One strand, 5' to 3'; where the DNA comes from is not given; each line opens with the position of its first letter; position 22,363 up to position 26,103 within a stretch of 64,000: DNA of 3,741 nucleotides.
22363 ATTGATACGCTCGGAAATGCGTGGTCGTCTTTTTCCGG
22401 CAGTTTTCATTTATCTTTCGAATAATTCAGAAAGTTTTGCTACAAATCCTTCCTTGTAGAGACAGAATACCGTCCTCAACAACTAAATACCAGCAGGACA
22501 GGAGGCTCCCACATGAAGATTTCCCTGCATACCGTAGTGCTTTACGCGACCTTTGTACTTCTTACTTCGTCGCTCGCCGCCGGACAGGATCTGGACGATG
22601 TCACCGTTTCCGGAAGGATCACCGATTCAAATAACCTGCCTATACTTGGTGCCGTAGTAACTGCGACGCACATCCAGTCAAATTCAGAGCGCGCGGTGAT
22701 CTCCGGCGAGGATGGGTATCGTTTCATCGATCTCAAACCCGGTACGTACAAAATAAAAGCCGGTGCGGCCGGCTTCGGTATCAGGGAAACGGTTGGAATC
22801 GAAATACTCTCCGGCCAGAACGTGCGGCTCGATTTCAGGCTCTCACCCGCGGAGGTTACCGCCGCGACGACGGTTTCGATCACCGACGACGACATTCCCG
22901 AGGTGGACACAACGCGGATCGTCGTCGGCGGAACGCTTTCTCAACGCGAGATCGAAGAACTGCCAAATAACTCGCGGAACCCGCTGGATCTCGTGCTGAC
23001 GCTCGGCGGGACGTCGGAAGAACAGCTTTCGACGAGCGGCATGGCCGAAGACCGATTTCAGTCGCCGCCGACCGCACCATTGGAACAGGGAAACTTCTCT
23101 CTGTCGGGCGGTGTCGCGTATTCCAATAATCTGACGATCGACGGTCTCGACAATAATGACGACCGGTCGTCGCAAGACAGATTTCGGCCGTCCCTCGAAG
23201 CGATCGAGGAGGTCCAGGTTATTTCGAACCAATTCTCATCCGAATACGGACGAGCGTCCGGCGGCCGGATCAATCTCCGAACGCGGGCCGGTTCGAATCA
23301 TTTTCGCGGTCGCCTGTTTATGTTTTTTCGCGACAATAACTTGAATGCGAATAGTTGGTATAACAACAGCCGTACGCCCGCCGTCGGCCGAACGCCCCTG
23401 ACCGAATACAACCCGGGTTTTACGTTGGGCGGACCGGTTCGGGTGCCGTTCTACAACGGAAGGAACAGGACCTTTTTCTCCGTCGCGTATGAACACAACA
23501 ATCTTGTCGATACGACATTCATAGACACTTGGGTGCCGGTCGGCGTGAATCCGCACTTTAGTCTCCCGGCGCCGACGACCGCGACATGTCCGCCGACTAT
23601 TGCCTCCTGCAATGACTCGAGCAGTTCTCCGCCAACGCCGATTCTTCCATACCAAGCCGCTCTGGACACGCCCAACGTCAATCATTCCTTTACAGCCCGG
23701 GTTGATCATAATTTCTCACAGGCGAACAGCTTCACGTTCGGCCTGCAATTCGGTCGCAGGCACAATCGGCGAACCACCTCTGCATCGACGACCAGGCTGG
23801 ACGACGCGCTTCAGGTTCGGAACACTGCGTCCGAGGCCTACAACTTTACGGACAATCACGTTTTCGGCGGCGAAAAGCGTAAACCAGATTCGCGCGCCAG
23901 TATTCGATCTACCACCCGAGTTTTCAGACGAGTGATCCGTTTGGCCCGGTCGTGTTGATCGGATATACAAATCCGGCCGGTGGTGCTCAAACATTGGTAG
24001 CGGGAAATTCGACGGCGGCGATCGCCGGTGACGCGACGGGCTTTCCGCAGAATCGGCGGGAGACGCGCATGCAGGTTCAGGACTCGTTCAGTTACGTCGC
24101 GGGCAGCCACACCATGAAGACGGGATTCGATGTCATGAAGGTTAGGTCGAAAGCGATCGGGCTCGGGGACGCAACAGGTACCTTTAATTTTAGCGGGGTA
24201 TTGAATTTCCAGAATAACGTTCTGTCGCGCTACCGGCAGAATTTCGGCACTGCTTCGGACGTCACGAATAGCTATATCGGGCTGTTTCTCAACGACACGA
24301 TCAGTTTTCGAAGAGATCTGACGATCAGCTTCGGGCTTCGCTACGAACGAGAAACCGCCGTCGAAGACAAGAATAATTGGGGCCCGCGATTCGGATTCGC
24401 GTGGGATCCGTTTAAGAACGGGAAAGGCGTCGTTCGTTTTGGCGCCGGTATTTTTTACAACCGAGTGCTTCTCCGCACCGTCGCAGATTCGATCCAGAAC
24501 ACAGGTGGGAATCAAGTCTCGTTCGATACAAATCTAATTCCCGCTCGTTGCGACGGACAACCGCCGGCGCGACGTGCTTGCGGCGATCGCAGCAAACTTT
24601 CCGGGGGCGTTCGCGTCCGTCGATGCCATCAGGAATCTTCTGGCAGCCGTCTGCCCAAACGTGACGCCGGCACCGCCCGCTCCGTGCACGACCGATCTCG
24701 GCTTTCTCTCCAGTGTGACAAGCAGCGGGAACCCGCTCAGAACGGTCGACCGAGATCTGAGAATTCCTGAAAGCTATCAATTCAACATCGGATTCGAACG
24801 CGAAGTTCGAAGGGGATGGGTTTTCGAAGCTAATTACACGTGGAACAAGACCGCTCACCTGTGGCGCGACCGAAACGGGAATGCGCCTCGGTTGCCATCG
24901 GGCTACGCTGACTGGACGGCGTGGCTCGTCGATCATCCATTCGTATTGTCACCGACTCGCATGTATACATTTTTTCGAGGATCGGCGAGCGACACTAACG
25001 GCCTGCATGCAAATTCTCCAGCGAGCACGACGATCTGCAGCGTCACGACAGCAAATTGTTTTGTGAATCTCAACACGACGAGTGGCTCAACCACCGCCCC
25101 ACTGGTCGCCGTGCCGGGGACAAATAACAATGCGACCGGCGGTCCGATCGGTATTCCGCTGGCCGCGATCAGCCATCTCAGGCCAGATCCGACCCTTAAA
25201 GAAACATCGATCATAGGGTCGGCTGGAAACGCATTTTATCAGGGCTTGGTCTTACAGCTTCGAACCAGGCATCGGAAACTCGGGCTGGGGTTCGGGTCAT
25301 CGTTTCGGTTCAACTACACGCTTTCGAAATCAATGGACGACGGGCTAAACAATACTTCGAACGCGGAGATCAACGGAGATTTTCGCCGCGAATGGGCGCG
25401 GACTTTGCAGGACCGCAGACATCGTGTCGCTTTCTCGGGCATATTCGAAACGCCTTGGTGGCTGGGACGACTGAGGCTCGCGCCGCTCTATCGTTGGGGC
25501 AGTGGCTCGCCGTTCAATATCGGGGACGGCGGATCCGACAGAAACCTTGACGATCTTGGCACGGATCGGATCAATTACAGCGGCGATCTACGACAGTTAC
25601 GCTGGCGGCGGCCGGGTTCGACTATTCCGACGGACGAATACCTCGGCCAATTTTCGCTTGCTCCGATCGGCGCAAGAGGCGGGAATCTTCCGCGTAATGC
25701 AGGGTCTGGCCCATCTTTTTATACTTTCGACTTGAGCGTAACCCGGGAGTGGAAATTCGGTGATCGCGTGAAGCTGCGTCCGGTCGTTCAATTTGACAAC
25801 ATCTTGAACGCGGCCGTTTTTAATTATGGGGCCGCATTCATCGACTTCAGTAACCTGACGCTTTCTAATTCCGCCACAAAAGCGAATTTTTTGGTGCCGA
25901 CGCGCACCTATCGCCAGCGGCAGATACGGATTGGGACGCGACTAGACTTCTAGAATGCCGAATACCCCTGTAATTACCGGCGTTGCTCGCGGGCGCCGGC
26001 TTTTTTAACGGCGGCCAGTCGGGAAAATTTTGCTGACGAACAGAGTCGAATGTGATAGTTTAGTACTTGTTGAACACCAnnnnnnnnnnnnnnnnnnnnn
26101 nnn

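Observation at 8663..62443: Recurrent intergenic tandem 7-8-nt arrays with a phased GAA/CAA and a fold-back arm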

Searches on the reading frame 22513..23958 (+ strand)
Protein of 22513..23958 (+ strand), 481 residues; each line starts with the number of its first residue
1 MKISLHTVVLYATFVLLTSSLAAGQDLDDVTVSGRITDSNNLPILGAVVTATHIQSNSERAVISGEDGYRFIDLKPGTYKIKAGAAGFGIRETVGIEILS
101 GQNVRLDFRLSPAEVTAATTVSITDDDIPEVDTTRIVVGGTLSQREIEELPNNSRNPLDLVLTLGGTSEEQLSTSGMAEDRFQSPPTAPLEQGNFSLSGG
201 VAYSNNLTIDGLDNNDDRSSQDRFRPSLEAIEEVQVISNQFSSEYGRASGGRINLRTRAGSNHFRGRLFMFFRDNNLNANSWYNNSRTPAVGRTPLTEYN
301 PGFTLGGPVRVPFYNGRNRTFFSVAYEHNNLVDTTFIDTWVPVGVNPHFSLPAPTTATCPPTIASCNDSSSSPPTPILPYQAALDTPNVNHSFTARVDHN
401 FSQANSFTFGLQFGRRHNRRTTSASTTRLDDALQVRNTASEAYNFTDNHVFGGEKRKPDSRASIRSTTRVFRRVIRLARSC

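Call 69: search_protein_families(library=pfam, proteins=[window:22513-23958:+], max_evalue=0.00001)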
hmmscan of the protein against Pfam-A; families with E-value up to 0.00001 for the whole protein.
window:22513-23958:+ (481 aa): 2 families
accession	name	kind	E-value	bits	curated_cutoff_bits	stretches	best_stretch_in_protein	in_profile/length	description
PF25183.1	OMP_b-brl_4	-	3.4e-18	65.9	30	1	257-452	2-215/838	Outer membrane beta barrel domain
PF13620.12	CarboxypepD_reg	-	4.5e-15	56.2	32.3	1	31-111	1-82/82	Carboxypeptidase regulatory-like domain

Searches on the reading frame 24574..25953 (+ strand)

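Call 69: search_protein_families(library=pfam, proteins=[window:24574-25953:+], max_evalue=0.00001)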
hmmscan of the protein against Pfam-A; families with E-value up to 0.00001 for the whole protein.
window:24574-25953:+ (459 aa): 1 family
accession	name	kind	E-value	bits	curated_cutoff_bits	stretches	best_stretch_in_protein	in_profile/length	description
PF25183.1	OMP_b-brl_4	-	9.3e-37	127.3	30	1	33-450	499-836/838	Outer membrane beta barrel domain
